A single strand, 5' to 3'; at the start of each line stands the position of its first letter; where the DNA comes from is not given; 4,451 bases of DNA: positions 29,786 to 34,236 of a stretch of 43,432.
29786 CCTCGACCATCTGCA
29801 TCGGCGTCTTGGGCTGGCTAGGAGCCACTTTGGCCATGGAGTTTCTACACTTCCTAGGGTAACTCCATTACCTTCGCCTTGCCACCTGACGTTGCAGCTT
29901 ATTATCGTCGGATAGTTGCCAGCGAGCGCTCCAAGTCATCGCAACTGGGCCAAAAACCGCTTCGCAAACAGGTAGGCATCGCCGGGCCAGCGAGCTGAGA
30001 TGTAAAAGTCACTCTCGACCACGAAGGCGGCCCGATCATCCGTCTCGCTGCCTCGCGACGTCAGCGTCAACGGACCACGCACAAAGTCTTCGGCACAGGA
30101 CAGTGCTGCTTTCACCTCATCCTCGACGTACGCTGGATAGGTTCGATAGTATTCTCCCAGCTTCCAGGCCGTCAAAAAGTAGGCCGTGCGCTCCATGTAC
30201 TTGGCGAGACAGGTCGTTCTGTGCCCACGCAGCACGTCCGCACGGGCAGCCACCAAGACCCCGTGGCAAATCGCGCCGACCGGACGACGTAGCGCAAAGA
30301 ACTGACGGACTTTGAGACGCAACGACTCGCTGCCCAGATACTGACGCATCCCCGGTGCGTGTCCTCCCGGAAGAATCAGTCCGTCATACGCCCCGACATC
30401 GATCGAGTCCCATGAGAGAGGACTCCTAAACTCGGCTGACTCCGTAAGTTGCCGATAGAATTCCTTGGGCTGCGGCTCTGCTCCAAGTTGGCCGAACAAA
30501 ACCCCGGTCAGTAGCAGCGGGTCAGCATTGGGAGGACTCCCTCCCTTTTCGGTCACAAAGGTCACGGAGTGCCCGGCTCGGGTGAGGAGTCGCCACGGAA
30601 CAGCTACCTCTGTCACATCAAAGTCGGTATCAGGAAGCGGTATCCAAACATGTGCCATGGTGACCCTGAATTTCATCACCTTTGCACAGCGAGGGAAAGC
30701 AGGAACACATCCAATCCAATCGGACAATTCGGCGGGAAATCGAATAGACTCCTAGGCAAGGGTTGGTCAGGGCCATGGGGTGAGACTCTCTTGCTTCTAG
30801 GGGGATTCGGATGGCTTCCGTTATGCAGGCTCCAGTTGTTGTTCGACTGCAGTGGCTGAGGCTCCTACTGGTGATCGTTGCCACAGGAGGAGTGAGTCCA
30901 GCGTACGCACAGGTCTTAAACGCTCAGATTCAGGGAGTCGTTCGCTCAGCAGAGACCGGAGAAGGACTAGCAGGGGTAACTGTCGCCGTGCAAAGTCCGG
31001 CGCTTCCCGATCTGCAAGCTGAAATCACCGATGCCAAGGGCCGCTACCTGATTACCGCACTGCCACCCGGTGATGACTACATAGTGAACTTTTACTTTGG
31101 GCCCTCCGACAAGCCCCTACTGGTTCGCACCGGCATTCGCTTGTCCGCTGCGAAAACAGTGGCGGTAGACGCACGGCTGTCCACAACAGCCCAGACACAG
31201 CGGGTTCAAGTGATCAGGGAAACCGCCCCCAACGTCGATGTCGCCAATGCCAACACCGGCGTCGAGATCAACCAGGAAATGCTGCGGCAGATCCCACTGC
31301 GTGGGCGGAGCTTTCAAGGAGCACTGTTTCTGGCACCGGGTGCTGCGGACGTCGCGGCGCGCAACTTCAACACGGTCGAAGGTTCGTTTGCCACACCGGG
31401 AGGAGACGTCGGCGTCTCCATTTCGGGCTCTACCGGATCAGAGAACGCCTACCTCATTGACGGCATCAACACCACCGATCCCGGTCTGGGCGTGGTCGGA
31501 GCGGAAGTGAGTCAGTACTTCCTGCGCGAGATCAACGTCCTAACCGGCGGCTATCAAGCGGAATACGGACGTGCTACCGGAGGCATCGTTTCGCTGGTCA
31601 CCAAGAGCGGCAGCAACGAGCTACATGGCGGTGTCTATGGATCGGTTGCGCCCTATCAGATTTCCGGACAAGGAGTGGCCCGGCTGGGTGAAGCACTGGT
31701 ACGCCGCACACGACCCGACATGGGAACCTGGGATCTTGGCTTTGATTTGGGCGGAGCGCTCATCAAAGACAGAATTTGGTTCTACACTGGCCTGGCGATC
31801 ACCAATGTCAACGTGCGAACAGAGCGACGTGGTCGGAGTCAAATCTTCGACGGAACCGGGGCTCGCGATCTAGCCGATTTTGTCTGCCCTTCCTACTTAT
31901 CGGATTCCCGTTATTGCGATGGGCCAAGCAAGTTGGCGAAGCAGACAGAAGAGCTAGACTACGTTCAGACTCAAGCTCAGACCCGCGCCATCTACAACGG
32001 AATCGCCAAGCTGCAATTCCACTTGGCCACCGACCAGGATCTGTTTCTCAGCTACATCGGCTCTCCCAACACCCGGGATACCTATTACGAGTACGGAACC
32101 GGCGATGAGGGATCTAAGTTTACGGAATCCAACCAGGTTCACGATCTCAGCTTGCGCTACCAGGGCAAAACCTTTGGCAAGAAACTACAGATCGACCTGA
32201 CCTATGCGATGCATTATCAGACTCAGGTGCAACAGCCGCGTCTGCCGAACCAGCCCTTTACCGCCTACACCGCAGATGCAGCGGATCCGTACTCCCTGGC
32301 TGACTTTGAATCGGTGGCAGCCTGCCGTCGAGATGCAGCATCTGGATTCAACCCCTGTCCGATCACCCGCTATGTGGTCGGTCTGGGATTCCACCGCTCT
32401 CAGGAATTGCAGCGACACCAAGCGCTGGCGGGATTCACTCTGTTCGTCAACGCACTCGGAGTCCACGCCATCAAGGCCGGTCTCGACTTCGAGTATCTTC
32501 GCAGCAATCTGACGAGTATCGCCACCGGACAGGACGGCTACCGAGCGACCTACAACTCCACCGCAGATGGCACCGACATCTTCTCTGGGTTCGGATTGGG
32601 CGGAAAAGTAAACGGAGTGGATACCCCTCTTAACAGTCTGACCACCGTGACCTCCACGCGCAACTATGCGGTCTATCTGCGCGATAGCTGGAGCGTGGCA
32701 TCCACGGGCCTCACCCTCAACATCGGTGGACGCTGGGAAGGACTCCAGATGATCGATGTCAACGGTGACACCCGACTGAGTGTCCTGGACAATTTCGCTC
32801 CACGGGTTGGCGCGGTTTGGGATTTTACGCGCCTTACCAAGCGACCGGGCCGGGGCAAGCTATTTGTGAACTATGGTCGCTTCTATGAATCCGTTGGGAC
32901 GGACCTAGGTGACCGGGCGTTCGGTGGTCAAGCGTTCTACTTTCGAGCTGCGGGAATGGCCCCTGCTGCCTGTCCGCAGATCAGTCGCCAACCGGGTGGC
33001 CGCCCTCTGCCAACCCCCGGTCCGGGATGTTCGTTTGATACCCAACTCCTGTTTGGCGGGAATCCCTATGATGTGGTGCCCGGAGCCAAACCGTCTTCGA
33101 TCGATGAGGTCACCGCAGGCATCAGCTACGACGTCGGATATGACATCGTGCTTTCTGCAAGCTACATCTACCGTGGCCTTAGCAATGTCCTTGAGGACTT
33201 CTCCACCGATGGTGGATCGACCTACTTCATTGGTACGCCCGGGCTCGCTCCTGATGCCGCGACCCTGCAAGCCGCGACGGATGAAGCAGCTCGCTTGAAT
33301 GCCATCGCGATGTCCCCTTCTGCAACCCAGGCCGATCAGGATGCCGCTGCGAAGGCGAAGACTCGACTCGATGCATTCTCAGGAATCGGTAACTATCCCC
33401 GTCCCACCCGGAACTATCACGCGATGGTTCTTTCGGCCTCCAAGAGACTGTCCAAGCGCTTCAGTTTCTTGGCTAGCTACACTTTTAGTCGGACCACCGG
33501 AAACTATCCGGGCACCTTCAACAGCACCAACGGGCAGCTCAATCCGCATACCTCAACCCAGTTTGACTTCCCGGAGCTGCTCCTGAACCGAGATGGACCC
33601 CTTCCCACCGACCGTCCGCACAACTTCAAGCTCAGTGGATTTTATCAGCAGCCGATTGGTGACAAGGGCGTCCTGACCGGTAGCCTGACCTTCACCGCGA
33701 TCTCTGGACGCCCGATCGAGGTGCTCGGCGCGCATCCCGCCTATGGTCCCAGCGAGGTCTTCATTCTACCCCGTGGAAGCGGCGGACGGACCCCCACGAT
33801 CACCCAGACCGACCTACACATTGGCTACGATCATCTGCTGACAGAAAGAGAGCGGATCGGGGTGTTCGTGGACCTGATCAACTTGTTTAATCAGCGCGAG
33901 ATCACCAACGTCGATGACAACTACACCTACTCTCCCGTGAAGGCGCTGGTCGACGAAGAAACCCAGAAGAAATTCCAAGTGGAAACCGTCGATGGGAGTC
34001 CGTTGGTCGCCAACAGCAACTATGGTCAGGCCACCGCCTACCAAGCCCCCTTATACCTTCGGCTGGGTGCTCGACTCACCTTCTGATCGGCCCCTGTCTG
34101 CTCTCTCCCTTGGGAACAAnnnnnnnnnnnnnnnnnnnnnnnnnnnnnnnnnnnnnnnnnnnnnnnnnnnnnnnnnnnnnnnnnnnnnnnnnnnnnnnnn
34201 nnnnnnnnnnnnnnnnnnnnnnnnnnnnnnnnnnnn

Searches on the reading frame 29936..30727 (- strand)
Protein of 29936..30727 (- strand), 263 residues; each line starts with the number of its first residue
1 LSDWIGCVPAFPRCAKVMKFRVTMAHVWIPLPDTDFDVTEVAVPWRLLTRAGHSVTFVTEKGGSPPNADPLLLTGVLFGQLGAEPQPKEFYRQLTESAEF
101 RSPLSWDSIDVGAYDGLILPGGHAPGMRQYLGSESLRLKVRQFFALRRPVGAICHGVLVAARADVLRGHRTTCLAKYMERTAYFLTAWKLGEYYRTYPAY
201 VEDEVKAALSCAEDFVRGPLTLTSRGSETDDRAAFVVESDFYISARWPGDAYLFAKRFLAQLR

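Call 64: search_protein_families(library=pfam, proteins=[window:29936-30727:-], max_evalue=0.001)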
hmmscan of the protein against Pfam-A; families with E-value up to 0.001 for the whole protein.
window:29936-30727:- (263 aa): 2 families
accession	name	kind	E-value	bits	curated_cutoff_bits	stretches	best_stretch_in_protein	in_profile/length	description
PF17124.11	ThiJ_like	-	5.8e-34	118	30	1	31-199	1-177/186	ThiJ/PfpI family-like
PF01965.30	DJ-1_PfpI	-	4.9e-19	69.2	26.6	1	34-194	9-129/165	DJ-1/PfpI family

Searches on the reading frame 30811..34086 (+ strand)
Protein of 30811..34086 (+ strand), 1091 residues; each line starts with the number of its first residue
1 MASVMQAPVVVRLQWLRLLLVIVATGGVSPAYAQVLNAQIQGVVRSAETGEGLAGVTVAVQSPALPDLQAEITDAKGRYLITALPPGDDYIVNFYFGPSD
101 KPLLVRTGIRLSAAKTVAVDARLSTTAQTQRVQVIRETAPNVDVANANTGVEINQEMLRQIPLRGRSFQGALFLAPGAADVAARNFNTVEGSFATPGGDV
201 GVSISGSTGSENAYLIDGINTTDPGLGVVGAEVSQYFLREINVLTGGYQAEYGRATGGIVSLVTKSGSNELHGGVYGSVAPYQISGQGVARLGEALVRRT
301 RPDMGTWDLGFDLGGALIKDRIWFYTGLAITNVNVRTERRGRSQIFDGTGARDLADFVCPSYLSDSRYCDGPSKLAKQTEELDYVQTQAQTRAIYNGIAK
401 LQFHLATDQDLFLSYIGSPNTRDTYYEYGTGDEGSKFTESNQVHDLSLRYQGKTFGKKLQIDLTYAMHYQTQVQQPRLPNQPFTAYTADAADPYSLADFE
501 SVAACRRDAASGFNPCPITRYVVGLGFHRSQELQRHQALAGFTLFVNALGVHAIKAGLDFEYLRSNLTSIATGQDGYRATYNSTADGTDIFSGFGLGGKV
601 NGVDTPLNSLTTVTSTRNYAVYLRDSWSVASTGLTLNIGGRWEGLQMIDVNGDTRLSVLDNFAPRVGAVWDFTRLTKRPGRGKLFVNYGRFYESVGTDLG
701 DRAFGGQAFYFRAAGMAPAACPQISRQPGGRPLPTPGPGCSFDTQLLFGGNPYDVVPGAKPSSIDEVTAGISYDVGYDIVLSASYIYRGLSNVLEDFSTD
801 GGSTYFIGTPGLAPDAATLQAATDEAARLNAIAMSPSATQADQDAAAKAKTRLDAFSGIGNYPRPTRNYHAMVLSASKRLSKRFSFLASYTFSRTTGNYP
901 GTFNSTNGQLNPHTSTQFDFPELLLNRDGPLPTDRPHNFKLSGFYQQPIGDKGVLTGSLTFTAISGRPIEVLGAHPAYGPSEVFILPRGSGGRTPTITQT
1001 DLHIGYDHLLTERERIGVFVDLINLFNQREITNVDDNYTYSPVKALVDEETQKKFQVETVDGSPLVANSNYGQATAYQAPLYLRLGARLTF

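Call 3: search_protein_families(library=pfam, proteins=[window:30811-34086:+], max_evalue=1)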
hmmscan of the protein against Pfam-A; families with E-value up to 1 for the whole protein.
window:30811-34086:+ (1091 aa): 7 families
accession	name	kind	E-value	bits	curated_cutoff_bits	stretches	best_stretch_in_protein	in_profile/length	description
PF25183.1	OMP_b-brl_4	-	1.2e-36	126.9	30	3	660-953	436-683/838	Outer membrane beta barrel domain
PF13620.12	CarboxypepD_reg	-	5.2e-08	33.6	32.3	1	39-123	1-81/82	Carboxypeptidase regulatory-like domain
PF17210.9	SdrD_B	-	0.00012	22.7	29.7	1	50-126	21-92/112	SdrD B-like domain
PF13715.12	CarbopepD_reg_2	-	0.0002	21.8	32.2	1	40-97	1-54/88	CarboxypepD_reg-like domain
PF07715.20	Plug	-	0.00042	21.2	23.9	1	187-258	33-106/107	TonB-dependent Receptor Plug Domain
PF19581.5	Glyoxalase_7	-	0.03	14.7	23.6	0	28-81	49-101/133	Glyoxalase superfamily protein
PF11974.14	bMG3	-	0.085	13.3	34.9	1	40-84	15-59/103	Bacterial alpha-2-macroglobulin MG3 domain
